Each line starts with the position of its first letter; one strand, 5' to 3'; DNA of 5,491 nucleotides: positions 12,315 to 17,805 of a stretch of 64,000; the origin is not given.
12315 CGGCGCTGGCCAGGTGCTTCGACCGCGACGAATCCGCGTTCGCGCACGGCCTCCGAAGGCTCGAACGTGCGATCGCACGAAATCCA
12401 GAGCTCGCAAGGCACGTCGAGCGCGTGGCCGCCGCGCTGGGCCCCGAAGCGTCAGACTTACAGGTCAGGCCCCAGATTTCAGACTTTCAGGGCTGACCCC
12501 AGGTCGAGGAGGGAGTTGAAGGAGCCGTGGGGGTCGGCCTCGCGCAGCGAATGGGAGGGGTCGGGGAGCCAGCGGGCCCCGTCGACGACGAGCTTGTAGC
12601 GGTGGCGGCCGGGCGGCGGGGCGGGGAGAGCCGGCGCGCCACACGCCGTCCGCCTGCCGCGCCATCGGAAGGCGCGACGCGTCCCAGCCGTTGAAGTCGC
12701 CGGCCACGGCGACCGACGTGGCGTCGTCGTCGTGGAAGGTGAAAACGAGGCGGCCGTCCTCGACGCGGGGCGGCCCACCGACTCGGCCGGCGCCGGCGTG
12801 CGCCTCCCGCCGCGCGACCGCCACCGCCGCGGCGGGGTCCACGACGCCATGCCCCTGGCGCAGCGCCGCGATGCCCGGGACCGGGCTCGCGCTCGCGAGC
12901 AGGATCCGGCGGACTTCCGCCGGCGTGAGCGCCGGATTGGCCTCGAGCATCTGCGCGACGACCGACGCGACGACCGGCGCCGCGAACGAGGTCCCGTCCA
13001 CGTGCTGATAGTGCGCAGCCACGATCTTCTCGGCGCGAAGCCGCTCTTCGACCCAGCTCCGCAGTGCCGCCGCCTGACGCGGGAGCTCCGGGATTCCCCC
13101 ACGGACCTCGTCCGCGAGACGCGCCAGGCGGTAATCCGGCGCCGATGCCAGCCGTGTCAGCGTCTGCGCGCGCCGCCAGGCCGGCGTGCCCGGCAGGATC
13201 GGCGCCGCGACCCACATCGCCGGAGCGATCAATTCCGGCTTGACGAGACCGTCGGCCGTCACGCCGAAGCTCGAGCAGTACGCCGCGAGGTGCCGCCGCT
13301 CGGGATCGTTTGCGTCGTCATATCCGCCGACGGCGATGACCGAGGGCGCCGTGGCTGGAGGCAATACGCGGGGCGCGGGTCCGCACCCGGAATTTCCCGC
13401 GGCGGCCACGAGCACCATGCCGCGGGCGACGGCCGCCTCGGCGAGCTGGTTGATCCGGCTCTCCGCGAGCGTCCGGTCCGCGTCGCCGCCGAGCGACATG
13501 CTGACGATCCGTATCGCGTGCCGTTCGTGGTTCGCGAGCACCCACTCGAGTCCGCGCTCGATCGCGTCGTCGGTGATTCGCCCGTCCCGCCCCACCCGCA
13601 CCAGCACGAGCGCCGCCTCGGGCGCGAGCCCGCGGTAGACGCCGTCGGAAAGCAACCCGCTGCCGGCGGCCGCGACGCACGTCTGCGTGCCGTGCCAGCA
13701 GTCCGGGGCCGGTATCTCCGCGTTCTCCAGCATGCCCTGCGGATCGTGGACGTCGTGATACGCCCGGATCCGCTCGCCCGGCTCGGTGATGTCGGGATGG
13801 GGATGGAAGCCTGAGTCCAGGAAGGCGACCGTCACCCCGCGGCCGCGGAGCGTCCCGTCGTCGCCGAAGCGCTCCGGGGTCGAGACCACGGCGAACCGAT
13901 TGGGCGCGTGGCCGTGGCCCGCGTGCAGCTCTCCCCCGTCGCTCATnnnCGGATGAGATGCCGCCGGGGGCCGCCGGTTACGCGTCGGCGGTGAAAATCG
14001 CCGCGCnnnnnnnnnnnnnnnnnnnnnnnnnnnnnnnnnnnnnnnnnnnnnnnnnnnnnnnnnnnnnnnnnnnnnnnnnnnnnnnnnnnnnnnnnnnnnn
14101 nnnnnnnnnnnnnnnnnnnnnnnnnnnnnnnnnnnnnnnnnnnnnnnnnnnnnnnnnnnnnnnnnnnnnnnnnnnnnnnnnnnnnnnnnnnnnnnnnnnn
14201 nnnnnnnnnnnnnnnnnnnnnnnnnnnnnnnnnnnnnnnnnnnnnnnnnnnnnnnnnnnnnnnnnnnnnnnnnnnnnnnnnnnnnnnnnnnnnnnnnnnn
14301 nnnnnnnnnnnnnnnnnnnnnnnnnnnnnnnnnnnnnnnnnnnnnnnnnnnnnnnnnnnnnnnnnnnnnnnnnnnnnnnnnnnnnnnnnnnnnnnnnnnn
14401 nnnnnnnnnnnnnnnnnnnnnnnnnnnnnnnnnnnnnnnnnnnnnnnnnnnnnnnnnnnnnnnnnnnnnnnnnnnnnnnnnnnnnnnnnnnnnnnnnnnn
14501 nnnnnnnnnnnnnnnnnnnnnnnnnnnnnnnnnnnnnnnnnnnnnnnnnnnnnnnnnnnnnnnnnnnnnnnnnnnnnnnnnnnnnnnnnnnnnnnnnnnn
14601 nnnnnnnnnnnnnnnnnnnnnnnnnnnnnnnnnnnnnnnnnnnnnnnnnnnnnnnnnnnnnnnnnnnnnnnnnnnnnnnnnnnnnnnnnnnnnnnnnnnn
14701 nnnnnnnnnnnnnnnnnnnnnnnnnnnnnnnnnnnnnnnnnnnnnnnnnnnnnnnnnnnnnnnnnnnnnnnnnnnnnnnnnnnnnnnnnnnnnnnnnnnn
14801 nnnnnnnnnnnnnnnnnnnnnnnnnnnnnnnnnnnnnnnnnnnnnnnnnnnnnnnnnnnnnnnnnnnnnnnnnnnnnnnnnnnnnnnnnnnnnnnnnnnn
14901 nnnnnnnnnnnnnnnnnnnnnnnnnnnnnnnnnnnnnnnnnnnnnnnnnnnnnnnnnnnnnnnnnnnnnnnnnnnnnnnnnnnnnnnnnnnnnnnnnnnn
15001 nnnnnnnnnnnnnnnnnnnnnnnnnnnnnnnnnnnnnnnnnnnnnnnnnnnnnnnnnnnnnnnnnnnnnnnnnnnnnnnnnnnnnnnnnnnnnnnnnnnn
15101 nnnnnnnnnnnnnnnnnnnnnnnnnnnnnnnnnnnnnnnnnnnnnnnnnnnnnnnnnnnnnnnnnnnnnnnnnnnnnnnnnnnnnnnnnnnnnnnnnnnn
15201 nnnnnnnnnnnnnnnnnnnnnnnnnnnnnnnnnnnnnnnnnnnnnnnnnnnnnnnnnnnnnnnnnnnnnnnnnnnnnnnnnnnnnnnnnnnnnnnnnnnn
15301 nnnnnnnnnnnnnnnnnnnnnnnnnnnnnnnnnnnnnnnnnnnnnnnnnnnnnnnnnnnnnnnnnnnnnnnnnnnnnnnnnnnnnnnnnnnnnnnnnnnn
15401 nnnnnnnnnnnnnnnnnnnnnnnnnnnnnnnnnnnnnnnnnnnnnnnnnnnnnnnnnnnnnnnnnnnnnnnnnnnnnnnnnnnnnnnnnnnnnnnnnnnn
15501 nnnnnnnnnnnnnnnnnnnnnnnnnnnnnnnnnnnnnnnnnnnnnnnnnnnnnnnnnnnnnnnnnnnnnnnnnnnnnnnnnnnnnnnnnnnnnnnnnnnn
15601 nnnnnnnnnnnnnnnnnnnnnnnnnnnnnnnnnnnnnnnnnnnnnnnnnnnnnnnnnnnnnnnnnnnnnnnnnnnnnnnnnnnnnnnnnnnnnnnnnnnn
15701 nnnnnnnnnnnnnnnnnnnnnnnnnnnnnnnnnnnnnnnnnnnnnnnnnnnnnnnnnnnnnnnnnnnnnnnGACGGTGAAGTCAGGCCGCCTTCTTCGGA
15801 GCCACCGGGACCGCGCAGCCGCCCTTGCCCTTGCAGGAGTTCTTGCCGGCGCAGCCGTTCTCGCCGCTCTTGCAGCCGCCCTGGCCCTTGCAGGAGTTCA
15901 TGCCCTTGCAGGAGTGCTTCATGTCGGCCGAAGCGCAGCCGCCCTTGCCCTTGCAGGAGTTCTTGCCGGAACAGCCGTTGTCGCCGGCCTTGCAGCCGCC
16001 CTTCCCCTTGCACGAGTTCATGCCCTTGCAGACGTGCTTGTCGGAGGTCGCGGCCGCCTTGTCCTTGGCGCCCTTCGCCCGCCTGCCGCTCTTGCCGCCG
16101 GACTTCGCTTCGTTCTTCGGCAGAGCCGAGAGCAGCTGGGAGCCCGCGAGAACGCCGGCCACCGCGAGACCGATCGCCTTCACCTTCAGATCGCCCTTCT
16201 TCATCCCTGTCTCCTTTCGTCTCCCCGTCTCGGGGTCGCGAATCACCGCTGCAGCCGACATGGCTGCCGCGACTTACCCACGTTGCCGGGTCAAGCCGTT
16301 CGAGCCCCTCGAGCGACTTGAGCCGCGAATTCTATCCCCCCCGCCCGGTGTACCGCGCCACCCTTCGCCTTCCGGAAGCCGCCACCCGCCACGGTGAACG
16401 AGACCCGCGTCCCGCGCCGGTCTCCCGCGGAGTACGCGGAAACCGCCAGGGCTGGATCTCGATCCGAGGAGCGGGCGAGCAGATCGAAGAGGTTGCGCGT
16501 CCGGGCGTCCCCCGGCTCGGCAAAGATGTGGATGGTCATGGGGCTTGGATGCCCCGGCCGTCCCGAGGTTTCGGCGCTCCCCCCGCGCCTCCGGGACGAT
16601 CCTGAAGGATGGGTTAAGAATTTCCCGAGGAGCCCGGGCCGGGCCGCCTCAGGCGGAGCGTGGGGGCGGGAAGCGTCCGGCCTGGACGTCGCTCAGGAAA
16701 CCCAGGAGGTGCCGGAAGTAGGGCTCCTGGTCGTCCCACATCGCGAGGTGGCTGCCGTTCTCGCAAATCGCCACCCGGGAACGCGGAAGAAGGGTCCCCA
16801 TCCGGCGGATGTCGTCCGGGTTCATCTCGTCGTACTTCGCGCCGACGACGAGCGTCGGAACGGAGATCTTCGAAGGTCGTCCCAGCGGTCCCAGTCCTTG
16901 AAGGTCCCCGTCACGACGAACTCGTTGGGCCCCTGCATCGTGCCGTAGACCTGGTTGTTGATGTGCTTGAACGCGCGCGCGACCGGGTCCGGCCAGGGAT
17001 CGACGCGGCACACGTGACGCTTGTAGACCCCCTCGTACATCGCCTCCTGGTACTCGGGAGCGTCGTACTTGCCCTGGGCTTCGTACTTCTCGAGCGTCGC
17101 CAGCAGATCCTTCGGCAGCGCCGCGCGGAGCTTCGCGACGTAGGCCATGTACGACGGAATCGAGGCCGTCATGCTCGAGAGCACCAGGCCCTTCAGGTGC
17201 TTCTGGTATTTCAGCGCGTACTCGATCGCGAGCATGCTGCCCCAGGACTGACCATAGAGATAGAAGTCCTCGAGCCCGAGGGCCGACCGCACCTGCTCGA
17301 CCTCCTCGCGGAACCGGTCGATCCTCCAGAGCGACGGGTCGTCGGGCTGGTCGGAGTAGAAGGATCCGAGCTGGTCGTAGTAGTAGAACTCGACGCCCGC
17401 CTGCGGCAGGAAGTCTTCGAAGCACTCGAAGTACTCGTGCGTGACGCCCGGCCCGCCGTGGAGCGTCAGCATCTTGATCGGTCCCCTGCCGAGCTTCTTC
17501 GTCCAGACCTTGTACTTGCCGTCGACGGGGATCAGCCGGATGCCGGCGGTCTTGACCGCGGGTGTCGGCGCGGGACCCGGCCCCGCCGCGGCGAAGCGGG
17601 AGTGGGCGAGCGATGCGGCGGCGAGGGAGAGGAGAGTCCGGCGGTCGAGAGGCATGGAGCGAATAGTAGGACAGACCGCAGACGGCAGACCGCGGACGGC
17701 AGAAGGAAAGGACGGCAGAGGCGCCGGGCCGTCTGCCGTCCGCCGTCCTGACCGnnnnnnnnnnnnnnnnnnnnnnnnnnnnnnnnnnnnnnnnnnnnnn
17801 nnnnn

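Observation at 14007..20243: Two adjacent bufferin-like MNIO (DUF692) + DUF2063 RiPP operons with two different Cys-rich signal-peptide precursors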

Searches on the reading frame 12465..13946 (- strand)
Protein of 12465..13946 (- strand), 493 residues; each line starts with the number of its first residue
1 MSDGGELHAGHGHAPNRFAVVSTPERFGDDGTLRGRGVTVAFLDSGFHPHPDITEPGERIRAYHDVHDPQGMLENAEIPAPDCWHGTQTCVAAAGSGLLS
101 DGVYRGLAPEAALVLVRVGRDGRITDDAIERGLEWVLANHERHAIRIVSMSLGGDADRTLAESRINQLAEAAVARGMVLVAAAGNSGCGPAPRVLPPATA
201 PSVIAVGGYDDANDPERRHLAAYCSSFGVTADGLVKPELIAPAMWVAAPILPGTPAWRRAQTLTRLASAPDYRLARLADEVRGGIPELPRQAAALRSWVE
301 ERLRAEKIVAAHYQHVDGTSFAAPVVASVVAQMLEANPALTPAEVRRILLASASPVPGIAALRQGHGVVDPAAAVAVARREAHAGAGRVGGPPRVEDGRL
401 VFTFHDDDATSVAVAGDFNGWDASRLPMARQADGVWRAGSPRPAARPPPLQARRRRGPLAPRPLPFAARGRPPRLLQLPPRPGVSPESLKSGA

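Call 3: search_protein_families(library=pfam, proteins=[window:12465-13946:-], max_evalue=0.01)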
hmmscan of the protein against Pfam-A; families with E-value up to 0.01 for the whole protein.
window:12465-13946:- (493 aa): 2 families
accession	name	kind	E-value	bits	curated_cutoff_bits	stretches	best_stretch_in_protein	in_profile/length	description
PF00082.27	Peptidase_S8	-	5.6e-41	141.2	21.8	1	35-367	1-288/288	Subtilase family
PF02922.24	CBM_48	-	2.7e-06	28.1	22.4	1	397-438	9-52/83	Carbohydrate-binding module 48 (Isoamylase N-terminal domain)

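Call 4: search_protein_families(library=ncbifam, proteins=[window:12465-13946:-], max_evalue=0.01)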
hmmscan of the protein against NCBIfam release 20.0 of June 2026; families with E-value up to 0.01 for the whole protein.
window:12465-13946:- (493 aa): 9 families
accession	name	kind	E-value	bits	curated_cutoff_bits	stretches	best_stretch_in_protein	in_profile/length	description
TIGR03921.1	T7SS_mycosin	equivalog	1e-28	100.5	278.75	2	34-231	11-202/353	type VII secretion-associated serine protease mycosin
NF049966.1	QH_SP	equivalog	1.9e-12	47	165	1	40-223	2-157/219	subtilisin-like serine protease QhpE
TIGR03895.1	protease_PatA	subfamily_domain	2.4e-10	39.8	421.05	2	142-215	55-125/606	PatA/PatG family cyanobactin maturation protease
NF040809.1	germ_prot_CspBA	exception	7.6e-07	27.1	1250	1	85-187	724-825/1099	bifunctional germination protease/germinant receptor pseudoprotease CspBA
NF033595.1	denti_PrtP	equivalog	9.3e-07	27.8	300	1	309-377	432-504/606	dentilisin complex serine proteinase subunit PrtP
NF009221.0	PRK12568.1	equivalog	7.1e-06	24.4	1270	1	401-442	156-197/745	1,4-alpha-glucan branching enzyme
NF008967.0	PRK12313.1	equivalog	0.00046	18.7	577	1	399-438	39-78/633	1,4-alpha-glucan branching protein GlgB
TIGR01515.1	branching_enzym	equivalog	0.0033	16.1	463.95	1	401-437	31-68/607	1,4-alpha-glucan branching enzyme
NF003811.1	PRK05402.1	equivalog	0.0034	16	741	1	401-438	32-70/619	1,4-alpha-glucan branching protein GlgB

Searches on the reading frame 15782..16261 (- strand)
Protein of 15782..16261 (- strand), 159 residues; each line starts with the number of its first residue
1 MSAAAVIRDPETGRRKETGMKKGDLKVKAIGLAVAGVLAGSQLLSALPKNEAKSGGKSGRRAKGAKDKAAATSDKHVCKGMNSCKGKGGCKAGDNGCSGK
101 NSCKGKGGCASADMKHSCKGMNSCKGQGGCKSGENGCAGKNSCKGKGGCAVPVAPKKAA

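Call 3: search_protein_families(library=pfam, proteins=[window:15782-16261:-], max_evalue=0.01)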
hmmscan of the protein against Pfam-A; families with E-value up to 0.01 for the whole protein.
window:15782-16261:- (159 aa): 0 families

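Call 4: search_protein_families(library=ncbifam, proteins=[window:15782-16261:-], max_evalue=0.01)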
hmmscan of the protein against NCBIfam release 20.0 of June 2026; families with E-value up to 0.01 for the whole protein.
window:15782-16261:- (159 aa): 1 family
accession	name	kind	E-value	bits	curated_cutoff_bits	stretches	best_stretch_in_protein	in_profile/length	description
NF050166.1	Cu_RiPP_BufA2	equivalog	6.4e-15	55.1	60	2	68-108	23-63/79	BufA2 family periplasmic bufferin-type metallophore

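Call 16: search_protein_families(library=pfam, proteins=[window:15782-16204:-], max_evalue=10)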
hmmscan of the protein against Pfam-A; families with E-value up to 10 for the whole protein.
window:15782-16204:- (140 aa): 2 families
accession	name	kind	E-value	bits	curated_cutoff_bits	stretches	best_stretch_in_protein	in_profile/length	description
PF24646.2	DUF7640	-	0.0086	16.8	28.1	1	52-131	14-85/121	Domain of unknown function (DUF7640)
PF08175.17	SspO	-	0.56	10.7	23.7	2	97-109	7-19/48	Small acid-soluble spore protein O family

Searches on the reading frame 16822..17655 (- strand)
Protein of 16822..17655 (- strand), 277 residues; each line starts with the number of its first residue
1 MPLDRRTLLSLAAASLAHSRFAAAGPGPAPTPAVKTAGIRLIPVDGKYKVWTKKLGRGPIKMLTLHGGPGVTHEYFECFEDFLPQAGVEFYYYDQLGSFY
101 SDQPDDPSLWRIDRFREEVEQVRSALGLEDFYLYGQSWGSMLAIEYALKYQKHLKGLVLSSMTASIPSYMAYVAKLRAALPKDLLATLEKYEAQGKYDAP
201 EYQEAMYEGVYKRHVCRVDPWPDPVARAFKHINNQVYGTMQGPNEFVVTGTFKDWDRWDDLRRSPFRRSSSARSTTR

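Call 3: search_protein_families(library=pfam, proteins=[window:16822-17655:-], max_evalue=0.01)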
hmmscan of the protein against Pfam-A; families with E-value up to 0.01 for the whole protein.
window:16822-17655:- (277 aa): 4 families
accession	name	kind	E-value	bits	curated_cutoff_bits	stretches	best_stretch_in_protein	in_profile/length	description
PF00561.26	Abhydrolase_1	-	6.3e-20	72.3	25.8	1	63-172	4-109/245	alpha/beta hydrolase fold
PF12146.15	Hydrolase_4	-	2.8e-10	40.4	27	1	63-187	8-136/239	Serine aminopeptidase, S33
PF12697.13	Abhydrolase_6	-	3.2e-06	28.4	26.3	1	64-257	3-177/217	Alpha/beta hydrolase family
PF03096.20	Ndr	-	0.002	17.4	23.3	1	111-175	81-145/283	Ndr family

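Call 4: search_protein_families(library=ncbifam, proteins=[window:16822-17655:-], max_evalue=0.01)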
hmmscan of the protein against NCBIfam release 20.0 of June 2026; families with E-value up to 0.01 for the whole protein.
window:16822-17655:- (277 aa): 14 families
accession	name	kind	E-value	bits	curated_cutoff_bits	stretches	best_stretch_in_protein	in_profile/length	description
TIGR01250.1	pro_imino_pep_2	subfamily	6.8e-82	275.3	167.65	1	40-261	5-227/288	proline iminopeptidase-family hydrolase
NF045948.1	ProImpepThrmp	equivalog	3.2e-55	187.6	500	1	48-262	16-228/291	proline iminopeptidase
NF045945.1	ProImpepLactob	equivalog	6.1e-40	137.5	400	1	57-262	25-231/293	proline iminopeptidase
TIGR01249.1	pro_imino_pep_1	equivalog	7.4e-10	38.5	259.75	1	62-162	30-128/307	prolyl aminopeptidase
NF002043.0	PRK00870.1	subfamily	3e-07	30.2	265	1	61-161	48-147/302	haloalkane dehalogenase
TIGR03695.1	menH_SHCHC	equivalog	4.2e-07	29.6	208.55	1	62-164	5-106/252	2-succinyl-6-hydroxy-2,4-cyclohexadiene-1-carboxylate synthase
NF002938.0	PRK03592.1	equivalog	5.7e-06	25.9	241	1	42-161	15-128/298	haloalkane dehalogenase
NF050089.1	i_nPHAscl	equivalog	5.2e-05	22.5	300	1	111-176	66-130/288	intracellular short-chain-length polyhydroxyalkanoate depolymerase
TIGR02427.1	protocat_pcaD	equivalog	0.0016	17.9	255.85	1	89-176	41-126/251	3-oxoadipate enol-lactonase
NF051488.1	bifunc_PcaDC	exception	0.0016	17.6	390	1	101-185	52-134/375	bifunctional 3-oxoadipate enol-lactonase/4-carboxymuconolactone decarboxylase PcaDC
TIGR03611.1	RutD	equivalog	0.0017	17.8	238.5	1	88-160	40-111/258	pyrimidine utilization protein D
NF051487.1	bifunc_PcaCD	exception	0.0046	16.1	430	1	88-170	199-279/413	bifunctional 4-carboxymuconolactone decarboxylase/3-oxoadipate enol-lactonase PcaCD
NF002873.0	PRK03204.1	equivalog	0.0065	15.8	466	1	91-161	64-133/286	haloalkane dehalogenase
NF004514.1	PRK05855.1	equivalog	0.0088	14.7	455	1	89-189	50-149/578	SDR family oxidoreductase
